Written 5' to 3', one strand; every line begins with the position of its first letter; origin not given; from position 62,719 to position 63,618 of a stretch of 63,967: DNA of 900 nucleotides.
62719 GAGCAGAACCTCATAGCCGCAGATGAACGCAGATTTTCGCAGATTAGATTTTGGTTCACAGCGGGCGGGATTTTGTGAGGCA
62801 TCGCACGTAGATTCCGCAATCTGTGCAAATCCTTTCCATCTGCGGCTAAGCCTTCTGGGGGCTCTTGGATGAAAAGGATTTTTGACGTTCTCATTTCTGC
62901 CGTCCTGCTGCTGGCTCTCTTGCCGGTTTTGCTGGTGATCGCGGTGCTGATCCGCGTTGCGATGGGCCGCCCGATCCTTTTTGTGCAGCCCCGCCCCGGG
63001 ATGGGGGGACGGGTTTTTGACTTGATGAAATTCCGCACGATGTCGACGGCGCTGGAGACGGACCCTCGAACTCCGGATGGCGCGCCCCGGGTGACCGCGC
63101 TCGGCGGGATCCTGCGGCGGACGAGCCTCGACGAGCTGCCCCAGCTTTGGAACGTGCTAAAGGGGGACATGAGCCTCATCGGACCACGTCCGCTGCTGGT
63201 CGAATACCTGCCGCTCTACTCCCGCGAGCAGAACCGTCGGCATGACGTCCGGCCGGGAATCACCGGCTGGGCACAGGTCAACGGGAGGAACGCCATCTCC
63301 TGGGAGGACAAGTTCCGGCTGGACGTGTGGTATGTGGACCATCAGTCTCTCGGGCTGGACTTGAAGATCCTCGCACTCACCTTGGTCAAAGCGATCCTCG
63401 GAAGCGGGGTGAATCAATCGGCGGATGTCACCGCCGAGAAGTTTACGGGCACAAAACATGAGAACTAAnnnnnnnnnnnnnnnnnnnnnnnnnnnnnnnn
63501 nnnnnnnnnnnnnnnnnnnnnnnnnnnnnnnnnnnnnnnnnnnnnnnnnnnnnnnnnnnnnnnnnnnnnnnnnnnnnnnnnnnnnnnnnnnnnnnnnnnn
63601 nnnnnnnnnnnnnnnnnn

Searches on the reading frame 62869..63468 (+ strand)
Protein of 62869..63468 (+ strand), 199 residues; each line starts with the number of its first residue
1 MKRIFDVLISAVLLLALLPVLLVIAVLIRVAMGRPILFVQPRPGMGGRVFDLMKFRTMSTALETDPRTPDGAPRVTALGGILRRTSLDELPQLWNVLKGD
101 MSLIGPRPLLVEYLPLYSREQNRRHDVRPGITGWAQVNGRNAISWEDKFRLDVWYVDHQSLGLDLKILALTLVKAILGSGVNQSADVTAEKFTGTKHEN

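Call 8: search_protein_families(library=pfam, proteins=[window:62869-63468:+], max_evalue=0.001)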
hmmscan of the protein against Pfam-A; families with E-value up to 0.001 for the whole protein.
window:62869-63468:+ (199 aa): 1 family
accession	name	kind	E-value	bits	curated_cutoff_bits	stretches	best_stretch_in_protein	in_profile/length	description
PF02397.22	Bac_transf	-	8e-64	214.9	27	1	2-175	1-177/179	Bacterial sugar transferase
